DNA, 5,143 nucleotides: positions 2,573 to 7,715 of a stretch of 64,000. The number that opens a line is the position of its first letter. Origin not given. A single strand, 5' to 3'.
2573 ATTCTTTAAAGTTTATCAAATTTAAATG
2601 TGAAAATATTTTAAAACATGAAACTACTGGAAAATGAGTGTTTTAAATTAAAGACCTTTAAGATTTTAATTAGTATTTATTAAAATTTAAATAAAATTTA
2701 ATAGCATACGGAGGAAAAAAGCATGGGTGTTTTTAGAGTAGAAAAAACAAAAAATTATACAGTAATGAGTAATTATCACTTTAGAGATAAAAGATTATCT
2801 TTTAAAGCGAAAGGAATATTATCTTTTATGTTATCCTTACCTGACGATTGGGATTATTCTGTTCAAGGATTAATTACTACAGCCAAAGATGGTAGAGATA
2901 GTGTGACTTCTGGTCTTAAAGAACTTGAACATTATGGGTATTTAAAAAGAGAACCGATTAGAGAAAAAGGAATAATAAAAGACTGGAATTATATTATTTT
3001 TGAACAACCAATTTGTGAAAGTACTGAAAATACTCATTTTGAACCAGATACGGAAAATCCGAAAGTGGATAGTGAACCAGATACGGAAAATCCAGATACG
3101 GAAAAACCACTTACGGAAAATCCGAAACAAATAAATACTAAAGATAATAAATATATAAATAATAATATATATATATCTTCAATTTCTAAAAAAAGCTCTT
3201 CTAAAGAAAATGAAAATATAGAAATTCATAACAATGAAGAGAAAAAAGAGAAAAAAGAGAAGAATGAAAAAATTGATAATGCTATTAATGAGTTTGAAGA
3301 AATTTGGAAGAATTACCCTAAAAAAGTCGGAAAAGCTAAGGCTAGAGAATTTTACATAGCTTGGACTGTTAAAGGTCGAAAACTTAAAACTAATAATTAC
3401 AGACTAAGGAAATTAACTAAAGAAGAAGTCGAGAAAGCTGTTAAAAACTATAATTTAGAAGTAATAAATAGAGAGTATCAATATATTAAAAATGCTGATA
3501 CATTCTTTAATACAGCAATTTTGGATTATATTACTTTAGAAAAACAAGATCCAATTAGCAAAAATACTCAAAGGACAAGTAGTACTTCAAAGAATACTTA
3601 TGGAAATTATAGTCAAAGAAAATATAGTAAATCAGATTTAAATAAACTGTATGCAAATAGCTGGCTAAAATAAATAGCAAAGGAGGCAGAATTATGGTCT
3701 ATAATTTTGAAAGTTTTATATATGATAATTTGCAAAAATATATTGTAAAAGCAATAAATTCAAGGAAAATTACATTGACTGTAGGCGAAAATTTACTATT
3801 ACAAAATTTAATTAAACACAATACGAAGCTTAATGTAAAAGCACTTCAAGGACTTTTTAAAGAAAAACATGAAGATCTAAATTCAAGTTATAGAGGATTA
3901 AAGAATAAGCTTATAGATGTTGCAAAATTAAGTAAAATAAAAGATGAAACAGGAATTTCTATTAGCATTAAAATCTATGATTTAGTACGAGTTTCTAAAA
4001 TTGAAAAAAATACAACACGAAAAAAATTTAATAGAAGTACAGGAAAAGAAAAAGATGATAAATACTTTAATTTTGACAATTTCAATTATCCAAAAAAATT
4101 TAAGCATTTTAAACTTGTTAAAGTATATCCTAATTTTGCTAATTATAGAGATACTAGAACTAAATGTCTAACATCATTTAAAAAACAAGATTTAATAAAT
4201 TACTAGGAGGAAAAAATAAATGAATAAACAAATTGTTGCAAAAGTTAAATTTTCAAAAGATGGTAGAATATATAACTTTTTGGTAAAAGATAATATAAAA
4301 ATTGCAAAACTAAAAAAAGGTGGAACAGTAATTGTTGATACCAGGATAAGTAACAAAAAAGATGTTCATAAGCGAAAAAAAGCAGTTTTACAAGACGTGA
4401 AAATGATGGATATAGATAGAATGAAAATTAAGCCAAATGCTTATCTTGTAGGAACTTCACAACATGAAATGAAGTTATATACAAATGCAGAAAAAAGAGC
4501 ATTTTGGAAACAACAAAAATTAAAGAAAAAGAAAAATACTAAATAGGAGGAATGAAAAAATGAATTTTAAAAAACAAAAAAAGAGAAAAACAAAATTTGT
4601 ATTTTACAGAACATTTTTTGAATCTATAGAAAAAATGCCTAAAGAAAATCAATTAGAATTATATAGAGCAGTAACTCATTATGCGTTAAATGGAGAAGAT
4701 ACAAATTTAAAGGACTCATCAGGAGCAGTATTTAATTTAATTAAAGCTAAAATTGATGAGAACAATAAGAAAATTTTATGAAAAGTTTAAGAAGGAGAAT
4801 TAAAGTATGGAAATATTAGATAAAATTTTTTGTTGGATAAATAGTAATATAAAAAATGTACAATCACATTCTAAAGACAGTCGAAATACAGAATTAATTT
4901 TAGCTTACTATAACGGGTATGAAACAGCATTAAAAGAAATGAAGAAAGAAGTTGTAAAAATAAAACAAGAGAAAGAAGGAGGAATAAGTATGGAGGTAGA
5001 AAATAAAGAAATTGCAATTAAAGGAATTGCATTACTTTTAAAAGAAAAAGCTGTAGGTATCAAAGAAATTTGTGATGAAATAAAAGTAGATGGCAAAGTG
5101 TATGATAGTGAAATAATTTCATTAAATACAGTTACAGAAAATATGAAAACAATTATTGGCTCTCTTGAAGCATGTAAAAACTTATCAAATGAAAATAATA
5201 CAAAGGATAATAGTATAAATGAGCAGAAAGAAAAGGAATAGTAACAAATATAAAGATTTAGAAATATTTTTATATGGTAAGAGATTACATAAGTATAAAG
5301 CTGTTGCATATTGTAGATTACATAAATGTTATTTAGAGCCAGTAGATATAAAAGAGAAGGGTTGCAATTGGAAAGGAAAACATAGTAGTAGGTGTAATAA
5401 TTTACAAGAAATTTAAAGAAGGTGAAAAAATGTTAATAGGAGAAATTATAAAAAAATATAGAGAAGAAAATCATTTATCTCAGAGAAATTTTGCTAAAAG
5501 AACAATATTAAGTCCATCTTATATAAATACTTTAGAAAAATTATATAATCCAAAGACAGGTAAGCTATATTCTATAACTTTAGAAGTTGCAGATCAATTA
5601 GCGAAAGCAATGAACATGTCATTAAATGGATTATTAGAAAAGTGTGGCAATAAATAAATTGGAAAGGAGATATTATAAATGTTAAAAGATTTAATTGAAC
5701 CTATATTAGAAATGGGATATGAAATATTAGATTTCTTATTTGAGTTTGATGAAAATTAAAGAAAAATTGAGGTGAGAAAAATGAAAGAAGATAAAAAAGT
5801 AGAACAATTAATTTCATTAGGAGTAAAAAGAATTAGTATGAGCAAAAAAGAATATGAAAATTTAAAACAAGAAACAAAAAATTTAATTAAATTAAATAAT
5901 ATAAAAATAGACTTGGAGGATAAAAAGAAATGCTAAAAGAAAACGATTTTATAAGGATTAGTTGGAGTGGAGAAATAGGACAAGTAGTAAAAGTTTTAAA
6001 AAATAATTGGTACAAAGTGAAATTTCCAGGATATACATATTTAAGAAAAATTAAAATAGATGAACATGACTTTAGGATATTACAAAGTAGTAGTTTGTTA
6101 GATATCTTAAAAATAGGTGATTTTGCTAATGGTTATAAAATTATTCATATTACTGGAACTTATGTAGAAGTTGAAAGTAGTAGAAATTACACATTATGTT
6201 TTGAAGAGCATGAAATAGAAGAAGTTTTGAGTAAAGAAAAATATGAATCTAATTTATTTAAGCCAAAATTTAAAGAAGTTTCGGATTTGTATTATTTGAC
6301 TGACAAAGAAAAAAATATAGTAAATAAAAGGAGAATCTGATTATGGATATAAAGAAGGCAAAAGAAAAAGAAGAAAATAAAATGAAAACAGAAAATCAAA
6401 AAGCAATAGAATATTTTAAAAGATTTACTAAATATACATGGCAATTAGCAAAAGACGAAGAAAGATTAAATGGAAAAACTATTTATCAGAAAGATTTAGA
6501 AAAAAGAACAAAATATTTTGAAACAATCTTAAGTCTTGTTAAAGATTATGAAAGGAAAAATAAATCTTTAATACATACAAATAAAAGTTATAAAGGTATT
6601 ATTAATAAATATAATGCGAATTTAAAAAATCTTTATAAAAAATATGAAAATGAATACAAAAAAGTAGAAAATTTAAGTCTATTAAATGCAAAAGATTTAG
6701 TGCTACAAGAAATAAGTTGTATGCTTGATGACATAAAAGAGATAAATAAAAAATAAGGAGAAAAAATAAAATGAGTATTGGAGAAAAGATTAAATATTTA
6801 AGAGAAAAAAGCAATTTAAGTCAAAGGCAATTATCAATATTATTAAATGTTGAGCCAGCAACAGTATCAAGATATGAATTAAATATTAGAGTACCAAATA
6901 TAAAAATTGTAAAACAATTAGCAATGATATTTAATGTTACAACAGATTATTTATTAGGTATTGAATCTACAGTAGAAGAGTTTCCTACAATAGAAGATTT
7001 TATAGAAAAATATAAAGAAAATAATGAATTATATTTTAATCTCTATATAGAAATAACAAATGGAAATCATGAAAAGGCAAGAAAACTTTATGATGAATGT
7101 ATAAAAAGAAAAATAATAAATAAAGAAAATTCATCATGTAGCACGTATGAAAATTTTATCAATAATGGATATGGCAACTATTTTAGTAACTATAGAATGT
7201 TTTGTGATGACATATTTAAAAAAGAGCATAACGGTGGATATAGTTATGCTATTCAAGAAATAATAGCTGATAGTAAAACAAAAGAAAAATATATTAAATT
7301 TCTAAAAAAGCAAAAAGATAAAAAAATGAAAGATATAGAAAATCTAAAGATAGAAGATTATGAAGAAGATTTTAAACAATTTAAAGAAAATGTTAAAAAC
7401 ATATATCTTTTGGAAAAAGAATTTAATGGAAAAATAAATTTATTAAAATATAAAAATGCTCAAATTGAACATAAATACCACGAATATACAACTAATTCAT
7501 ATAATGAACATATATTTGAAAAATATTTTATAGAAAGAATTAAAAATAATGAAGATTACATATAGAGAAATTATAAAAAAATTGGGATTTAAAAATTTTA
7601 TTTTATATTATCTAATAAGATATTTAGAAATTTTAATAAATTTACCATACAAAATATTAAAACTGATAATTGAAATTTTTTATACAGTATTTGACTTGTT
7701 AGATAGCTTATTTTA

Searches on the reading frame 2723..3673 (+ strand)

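Call 45: search_protein_families(library=pfam, proteins=[window:2723-3673:+], max_evalue=0.01)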
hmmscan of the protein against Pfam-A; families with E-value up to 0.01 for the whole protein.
window:2723-3673:+ (316 aa): 1 family
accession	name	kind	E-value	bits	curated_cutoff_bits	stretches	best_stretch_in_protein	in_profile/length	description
PF13730.12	HTH_36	-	3.7e-07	30.3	25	1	24-74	2-55/55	Helix-turn-helix domain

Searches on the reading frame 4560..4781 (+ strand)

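Call 82: search_protein_families(library=phrogs, proteins=[window:4560-4781:+], max_evalue=0.001)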
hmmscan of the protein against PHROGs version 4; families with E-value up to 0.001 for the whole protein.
window:4560-4781:+ (73 aa): 3 families
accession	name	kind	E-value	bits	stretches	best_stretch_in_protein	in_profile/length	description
phrog_16304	-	unknown function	3.6e-11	44.4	1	9-71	3-65/244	-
phrog_15768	-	unknown function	3.9e-10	41.1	1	12-72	4-64/228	-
phrog_19415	-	unknown function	1.1e-08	36.3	1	8-71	3-66/224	-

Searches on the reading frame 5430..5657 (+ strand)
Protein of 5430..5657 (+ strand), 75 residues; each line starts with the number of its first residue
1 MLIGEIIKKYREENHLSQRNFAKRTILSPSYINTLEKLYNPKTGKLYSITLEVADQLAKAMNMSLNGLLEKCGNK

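Call 82: search_protein_families(library=phrogs, proteins=[window:5430-5657:+], max_evalue=0.001)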
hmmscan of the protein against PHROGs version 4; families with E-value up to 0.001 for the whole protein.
window:5430-5657:+ (75 aa): 6 families
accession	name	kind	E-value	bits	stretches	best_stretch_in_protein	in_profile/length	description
phrog_3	-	transcription regulation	7e-07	30.4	1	1-66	87-143/430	transcriptional repressor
phrog_8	-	transcription regulation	1.7e-06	28.7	1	1-69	75-136/346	transcriptional regulator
phrog_5823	-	transcription regulation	8.9e-05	22.8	1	3-69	7-67/404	transcriptional regulator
phrog_1373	-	transcription regulation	0.00013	23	1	3-67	64-121/166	transcriptional regulator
phrog_2967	-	transcription regulation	0.00066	20.3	1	3-44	11-53/225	transcriptional regulator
phrog_2104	-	unknown function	0.00081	20.6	0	7-37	44-74/103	-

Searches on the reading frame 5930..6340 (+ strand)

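Call 45: search_protein_families(library=pfam, proteins=[window:5930-6340:+], max_evalue=0.01)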
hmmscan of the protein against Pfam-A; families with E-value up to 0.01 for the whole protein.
window:5930-6340:+ (136 aa): 1 family
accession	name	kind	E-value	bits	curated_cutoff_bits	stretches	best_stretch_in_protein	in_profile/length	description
PF01176.25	eIF-1a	-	0.0036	17.4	30.2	0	15-41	3-31/64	Translation initiation factor 1A / IF-1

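Call 82: search_protein_families(library=phrogs, proteins=[window:5930-6340:+], max_evalue=0.001)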
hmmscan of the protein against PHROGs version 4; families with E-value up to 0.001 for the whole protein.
window:5930-6340:+ (136 aa): 0 families

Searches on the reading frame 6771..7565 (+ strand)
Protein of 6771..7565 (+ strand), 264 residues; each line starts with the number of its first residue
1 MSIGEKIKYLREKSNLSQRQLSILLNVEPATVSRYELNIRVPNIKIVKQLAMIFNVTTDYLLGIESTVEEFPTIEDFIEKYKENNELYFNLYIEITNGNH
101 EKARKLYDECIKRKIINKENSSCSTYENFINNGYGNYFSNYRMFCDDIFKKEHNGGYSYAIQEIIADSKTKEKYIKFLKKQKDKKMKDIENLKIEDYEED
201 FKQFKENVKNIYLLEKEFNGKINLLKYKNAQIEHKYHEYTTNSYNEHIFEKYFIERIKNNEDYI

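Call 6: search_protein_families(library=pfam, proteins=[window:6771-7565:+], max_evalue=0.01)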
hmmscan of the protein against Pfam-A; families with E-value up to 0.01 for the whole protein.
window:6771-7565:+ (264 aa): 3 families
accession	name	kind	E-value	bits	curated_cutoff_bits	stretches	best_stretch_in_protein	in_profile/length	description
PF01381.28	HTH_3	-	1.3e-11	44.8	23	1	7-61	1-55/55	Helix-turn-helix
PF12844.13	HTH_19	-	8.9e-08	32.4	30.2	1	4-62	1-59/64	Helix-turn-helix domain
PF13560.12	HTH_31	-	1.2e-05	26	27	1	4-57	3-57/64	Helix-turn-helix domain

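Call 82: search_protein_families(library=phrogs, proteins=[window:6771-7565:+], max_evalue=0.001)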
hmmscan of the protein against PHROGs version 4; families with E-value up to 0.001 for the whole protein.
window:6771-7565:+ (264 aa): 10 families
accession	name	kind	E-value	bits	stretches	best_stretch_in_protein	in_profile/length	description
phrog_8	-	transcription regulation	2.6e-17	64.3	1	1-217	75-281/346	transcriptional regulator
phrog_4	-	transcription regulation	6.4e-12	46.2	1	1-80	135-205/400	transcriptional repressor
phrog_3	-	transcription regulation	3.4e-08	34.7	1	1-164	87-221/430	transcriptional repressor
phrog_5823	-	transcription regulation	4.9e-08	33.5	1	1-69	5-74/404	transcriptional regulator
phrog_1373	-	transcription regulation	1.8e-07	32.3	1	3-69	64-130/166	transcriptional regulator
phrog_2104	-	unknown function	3.5e-07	31.3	1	5-53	42-90/103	-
phrog_2967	-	transcription regulation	8.5e-07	29.7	1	3-207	11-184/225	transcriptional regulator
phrog_2439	-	transcription regulation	2.3e-06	27.8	1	3-68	8-73/367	transcriptional regulator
phrog_2328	-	transcription regulation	5.3e-05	24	1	3-62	16-75/128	transcriptional repressor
phrog_147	-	transcription regulation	0.00073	20.9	1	1-52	3-57/100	transcriptional regulator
